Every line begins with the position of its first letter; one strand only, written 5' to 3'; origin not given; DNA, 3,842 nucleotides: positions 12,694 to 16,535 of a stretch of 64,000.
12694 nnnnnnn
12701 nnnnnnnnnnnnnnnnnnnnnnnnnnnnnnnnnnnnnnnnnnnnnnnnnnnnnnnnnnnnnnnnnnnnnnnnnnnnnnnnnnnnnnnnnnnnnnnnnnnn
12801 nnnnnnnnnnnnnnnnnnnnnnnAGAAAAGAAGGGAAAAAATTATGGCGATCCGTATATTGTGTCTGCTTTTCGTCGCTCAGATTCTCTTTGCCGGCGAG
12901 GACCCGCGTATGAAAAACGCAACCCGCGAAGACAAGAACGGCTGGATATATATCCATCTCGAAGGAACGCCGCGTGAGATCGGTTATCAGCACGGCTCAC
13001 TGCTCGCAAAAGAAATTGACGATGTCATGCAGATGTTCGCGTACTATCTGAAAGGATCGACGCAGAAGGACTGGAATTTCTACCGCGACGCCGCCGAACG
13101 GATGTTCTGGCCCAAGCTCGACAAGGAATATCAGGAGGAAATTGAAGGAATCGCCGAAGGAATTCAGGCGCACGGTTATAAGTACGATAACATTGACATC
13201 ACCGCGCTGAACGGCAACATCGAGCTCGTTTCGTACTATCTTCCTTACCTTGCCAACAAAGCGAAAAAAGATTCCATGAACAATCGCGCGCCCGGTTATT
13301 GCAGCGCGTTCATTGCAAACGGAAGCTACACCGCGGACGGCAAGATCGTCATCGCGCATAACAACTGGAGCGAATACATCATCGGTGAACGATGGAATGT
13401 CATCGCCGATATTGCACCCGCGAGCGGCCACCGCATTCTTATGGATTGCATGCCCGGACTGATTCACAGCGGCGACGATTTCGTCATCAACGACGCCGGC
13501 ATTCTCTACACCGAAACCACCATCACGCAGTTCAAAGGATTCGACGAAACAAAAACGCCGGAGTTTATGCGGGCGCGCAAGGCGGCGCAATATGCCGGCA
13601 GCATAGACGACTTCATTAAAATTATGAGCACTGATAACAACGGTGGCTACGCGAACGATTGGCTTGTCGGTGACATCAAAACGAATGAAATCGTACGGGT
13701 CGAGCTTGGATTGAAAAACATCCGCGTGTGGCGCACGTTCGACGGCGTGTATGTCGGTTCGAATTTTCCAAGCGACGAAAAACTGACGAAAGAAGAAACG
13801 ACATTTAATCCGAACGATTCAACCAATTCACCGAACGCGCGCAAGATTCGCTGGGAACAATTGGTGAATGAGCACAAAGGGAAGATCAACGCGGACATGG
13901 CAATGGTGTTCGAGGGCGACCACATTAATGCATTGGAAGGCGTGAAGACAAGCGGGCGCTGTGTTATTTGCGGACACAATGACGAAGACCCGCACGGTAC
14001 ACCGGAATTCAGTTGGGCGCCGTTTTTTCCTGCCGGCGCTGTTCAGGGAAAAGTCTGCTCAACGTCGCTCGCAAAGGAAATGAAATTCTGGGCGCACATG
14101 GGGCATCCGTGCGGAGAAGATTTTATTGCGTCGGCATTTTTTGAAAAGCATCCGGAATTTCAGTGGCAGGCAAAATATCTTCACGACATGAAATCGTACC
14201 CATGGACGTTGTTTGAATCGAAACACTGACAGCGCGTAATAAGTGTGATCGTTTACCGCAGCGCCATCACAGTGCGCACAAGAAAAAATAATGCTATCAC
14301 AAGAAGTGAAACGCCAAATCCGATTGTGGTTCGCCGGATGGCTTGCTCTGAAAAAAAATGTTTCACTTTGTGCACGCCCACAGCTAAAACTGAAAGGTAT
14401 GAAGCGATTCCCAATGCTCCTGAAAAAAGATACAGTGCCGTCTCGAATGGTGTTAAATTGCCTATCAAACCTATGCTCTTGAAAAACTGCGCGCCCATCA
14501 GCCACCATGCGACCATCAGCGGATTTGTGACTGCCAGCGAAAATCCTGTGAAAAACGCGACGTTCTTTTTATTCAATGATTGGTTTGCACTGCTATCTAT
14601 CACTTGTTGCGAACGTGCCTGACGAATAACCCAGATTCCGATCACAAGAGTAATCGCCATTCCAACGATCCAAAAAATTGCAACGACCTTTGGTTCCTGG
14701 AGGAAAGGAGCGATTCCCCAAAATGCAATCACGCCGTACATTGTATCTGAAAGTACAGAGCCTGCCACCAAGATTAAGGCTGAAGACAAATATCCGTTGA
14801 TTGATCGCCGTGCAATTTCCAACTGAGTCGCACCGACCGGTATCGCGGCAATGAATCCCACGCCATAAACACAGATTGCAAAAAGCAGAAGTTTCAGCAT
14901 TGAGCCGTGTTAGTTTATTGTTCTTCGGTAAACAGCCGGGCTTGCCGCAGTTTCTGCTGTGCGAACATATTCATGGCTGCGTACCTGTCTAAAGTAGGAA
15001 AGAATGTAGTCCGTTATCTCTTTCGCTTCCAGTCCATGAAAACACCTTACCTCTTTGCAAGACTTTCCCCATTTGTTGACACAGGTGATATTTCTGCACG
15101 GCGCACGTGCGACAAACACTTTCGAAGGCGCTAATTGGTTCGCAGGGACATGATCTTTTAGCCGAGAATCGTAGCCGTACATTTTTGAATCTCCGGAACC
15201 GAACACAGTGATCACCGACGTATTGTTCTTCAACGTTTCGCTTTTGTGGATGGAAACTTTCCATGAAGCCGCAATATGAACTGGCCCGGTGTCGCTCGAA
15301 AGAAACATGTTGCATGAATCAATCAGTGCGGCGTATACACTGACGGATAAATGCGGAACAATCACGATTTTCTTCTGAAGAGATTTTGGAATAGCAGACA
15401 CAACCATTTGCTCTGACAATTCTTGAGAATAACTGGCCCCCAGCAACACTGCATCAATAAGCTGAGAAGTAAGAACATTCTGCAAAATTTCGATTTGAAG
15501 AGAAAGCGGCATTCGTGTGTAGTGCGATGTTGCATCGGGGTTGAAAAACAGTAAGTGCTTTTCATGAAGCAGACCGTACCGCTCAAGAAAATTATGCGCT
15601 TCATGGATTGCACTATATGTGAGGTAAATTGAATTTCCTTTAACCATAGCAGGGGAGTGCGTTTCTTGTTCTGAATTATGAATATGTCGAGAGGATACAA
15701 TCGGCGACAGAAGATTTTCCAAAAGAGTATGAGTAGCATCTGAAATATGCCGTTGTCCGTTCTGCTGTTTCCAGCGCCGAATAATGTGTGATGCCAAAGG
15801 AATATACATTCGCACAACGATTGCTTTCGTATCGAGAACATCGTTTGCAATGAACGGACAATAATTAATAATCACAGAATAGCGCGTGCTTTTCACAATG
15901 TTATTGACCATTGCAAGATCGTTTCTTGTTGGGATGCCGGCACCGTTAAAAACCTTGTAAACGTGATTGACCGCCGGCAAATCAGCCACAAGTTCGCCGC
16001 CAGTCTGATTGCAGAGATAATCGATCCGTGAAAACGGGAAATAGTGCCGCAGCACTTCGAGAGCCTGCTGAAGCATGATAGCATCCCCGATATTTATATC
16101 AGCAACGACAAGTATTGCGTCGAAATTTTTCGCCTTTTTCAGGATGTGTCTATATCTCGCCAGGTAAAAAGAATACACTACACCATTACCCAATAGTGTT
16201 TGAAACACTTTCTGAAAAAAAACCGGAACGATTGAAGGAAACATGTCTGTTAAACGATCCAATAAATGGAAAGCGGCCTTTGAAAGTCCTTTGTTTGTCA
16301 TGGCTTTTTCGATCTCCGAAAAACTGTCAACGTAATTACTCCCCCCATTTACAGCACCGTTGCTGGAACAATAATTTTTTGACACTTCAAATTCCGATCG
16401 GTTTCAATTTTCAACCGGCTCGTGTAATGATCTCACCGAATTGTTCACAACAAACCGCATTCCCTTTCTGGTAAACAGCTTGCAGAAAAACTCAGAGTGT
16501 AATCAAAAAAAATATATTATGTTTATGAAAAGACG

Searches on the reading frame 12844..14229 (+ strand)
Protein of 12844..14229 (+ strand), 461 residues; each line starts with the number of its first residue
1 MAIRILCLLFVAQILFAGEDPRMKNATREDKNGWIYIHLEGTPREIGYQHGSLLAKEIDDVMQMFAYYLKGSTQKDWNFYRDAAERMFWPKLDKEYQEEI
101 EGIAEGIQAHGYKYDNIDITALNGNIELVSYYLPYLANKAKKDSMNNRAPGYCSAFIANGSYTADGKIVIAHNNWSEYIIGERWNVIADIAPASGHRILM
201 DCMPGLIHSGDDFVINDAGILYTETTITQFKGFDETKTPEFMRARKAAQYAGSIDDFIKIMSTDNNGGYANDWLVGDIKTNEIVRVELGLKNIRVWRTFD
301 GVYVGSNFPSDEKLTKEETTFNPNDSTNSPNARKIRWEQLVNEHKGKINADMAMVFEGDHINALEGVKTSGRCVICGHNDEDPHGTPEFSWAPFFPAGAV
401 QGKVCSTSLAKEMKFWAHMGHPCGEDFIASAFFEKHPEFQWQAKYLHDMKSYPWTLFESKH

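Call 48: search_protein_families(library=pfam, proteins=[window:12844-14229:+], max_evalue=0.00001)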
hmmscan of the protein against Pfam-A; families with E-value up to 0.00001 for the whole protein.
window:12844-14229:+ (461 aa): 1 family
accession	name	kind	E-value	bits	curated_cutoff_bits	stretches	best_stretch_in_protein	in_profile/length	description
PF04916.18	Phospholip_B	-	3.6e-17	62.7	27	1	82-280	82-301/487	Phospholipase B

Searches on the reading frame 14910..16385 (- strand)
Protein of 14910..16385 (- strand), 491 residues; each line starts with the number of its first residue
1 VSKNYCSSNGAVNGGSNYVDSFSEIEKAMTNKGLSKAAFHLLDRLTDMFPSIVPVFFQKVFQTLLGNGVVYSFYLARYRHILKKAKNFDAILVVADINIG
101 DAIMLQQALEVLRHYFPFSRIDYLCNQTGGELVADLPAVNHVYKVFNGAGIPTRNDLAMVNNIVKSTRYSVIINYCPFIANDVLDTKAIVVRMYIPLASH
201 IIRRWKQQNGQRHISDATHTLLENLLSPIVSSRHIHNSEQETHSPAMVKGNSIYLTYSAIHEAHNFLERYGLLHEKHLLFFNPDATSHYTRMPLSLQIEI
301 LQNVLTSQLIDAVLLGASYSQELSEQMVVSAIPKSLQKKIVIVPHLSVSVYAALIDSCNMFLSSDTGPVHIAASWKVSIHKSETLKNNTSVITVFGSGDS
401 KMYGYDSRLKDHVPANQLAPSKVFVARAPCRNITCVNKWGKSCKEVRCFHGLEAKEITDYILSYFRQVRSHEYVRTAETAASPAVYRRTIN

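Call 48: search_protein_families(library=pfam, proteins=[window:14910-16385:-], max_evalue=0.00001)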
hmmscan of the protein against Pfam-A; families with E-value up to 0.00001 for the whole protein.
window:14910-16385:- (491 aa): 1 family
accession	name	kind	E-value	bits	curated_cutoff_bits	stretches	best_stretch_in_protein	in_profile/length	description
PF01075.23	Glyco_transf_9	-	1.2e-07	31.8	22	1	262-375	96-201/247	Glycosyltransferase family 9 (heptosyltransferase)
